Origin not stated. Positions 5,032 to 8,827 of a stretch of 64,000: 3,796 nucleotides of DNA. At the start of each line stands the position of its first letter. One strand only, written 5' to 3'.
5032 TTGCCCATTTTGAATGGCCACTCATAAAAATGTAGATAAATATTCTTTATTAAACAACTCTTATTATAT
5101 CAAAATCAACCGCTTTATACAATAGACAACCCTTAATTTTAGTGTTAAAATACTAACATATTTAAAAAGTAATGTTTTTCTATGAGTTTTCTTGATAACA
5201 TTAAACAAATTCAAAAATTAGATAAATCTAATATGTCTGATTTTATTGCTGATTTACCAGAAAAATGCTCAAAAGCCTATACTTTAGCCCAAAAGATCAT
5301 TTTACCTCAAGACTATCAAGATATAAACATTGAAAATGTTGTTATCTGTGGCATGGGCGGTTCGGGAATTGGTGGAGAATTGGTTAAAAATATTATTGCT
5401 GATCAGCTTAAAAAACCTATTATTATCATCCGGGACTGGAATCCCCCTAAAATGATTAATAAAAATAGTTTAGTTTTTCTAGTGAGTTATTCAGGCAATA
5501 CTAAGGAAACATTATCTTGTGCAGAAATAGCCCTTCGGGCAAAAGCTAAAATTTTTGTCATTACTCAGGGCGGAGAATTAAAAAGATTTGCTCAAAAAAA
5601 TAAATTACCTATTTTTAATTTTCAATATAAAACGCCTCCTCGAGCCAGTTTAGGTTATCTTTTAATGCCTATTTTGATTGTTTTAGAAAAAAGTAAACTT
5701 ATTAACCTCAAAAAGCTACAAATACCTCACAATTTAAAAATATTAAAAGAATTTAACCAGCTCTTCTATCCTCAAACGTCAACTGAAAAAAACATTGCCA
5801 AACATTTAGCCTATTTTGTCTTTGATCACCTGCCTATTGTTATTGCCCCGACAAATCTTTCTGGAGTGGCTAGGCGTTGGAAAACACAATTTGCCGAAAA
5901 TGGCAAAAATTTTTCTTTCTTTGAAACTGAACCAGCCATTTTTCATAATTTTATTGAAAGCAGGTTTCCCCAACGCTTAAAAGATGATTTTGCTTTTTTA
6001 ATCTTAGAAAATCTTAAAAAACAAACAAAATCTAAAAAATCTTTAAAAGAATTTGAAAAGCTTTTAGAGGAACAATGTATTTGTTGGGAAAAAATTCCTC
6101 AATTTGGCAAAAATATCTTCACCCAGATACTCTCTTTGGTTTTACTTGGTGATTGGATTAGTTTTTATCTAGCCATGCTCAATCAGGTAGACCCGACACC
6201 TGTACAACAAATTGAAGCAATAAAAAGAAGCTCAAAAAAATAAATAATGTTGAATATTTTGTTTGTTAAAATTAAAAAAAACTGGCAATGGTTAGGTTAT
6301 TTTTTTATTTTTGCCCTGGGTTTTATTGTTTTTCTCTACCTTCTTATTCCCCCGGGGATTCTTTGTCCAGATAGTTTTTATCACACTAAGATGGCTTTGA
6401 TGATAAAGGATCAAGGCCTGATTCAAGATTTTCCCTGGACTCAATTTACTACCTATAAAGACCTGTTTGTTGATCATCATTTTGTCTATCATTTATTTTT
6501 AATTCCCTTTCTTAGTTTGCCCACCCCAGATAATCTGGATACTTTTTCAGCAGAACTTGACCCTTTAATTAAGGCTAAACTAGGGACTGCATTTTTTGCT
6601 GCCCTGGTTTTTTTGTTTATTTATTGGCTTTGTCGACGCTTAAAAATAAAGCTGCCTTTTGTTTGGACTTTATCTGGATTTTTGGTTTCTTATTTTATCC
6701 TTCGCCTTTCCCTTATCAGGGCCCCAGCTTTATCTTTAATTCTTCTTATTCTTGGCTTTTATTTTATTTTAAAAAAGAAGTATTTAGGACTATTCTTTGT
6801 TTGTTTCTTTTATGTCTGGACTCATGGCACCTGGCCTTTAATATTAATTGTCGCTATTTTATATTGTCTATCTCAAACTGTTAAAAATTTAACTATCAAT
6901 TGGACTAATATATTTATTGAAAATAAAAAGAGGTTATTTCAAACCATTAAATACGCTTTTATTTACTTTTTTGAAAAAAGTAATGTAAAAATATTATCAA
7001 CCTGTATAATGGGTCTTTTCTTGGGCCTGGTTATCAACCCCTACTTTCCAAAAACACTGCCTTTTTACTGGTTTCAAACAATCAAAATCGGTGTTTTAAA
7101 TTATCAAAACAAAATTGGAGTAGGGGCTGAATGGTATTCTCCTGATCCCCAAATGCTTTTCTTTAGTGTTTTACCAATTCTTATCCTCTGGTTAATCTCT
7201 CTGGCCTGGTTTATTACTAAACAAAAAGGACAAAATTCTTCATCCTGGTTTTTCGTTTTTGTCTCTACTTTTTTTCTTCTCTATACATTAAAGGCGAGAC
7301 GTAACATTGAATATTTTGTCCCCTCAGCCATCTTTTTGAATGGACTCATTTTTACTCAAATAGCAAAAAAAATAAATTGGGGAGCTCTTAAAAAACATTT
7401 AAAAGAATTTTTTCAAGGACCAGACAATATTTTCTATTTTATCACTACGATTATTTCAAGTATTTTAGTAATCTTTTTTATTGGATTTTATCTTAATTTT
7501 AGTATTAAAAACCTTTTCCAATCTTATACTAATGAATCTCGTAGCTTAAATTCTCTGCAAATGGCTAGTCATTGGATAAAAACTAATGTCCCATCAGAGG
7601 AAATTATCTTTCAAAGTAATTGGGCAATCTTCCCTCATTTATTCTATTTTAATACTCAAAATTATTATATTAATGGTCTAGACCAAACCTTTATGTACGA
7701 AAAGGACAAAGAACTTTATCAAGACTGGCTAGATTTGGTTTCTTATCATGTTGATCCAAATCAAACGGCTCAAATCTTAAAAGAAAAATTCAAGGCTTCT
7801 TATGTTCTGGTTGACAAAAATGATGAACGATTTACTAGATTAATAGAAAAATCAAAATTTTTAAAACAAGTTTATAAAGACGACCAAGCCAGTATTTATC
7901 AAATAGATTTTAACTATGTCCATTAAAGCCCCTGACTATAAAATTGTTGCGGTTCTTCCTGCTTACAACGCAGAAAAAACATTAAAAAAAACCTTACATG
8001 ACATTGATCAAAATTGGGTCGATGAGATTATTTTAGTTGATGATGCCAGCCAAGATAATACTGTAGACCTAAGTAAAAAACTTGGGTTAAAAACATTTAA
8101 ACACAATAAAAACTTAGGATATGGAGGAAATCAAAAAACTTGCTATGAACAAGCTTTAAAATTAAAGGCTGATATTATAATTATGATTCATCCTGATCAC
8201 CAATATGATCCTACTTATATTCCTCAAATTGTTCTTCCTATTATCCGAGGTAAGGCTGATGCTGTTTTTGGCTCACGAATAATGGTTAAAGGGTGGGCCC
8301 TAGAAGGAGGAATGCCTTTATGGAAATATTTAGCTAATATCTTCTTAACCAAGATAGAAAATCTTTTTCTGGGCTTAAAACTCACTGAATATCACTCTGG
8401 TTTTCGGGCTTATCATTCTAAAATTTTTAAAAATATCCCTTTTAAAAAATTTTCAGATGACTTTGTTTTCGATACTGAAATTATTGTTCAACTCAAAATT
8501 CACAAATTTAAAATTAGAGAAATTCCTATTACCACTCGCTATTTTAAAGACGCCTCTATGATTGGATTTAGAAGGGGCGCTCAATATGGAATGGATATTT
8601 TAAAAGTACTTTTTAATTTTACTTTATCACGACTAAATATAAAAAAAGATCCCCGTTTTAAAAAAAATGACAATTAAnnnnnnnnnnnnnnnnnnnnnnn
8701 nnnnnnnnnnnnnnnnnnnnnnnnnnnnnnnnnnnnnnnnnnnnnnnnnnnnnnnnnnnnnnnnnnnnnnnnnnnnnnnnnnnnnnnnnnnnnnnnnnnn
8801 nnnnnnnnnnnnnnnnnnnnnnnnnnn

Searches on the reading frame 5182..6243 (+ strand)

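Call 64: search_protein_families(library=ncbifam, proteins=[window:5182-6243:+], max_evalue=0.00001)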
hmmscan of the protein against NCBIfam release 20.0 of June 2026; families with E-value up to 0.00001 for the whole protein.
window:5182-6243:+ (353 aa): 8 families
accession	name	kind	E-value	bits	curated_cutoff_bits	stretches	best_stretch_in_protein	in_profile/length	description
NF006425.0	PRK08674.1-5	equivalog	6.3e-86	288.5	471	1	4-349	5-351/358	bifunctional phosphoglucose/phosphomannose isomerase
NF006426.0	PRK08674.1-6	subfamily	7.2e-83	278.4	295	1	4-350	2-348/354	bifunctional phosphoglucose/phosphomannose isomerase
TIGR02128.1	G6PI_arch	equivalog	5.2e-69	232.5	213.9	1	48-350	20-306/308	bifunctional phosphoglucose/phosphomannose isomerase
NF006423.0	PRK08674.1-2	equivalog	2.8e-67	226.9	254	1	49-349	26-314/317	bifunctional phosphoglucose/phosphomannose isomerase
NF006424.0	PRK08674.1-3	equivalog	7.7e-54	183.4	730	1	4-349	6-350/355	bifunctional phosphoglucose/phosphomannose isomerase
NF006422.0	PRK08674.1-1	subfamily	7.4e-36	124.1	317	1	44-351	19-295/302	bifunctional phosphoglucose/phosphomannose isomerase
NF040629.1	PGI_Meth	equivalog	1.3e-09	37.8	350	1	10-157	17-181/396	glucose-6-phosphate isomerase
NF003016.0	PRK03868.1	equivalog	2.5e-08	33.2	487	1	43-152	55-177/410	glucose-6-phosphate isomerase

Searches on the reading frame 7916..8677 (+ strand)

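Call 64: search_protein_families(library=ncbifam, proteins=[window:7916-8677:+], max_evalue=0.00001)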
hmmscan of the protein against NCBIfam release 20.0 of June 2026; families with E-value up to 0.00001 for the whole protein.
window:7916-8677:+ (253 aa): 5 families
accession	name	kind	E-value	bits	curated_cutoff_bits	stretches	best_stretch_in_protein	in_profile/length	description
TIGR04182.1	glyco_TIGR04182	equivalog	1.3e-21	77.2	325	1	10-215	2-198/293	S-layer glycoprotein N-glycosyltransferase AglJ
NF041391.1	DPhHxTase_Halo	equivalog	1.5e-15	56.8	375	1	16-232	3-209/213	dolichyl-phosphate hexose transferase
NF058614.1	PPMAGASynPpgS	equivalog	2.6e-14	53.2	370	1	12-211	4-200/226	polyprenyl-phospho-N-acetylgalactosaminyl synthase PpgS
TIGR04283.1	glyco_like_mftF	equivalog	4.3e-09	36.3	182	1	13-129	4-118/221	TIGR04283 family arsenosugar biosynthesis glycosyltransferase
NF010496.0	PRK13915.1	equivalog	6.3e-09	35.3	262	1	7-111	30-144/307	glucosyl-3-phosphoglycerate synthase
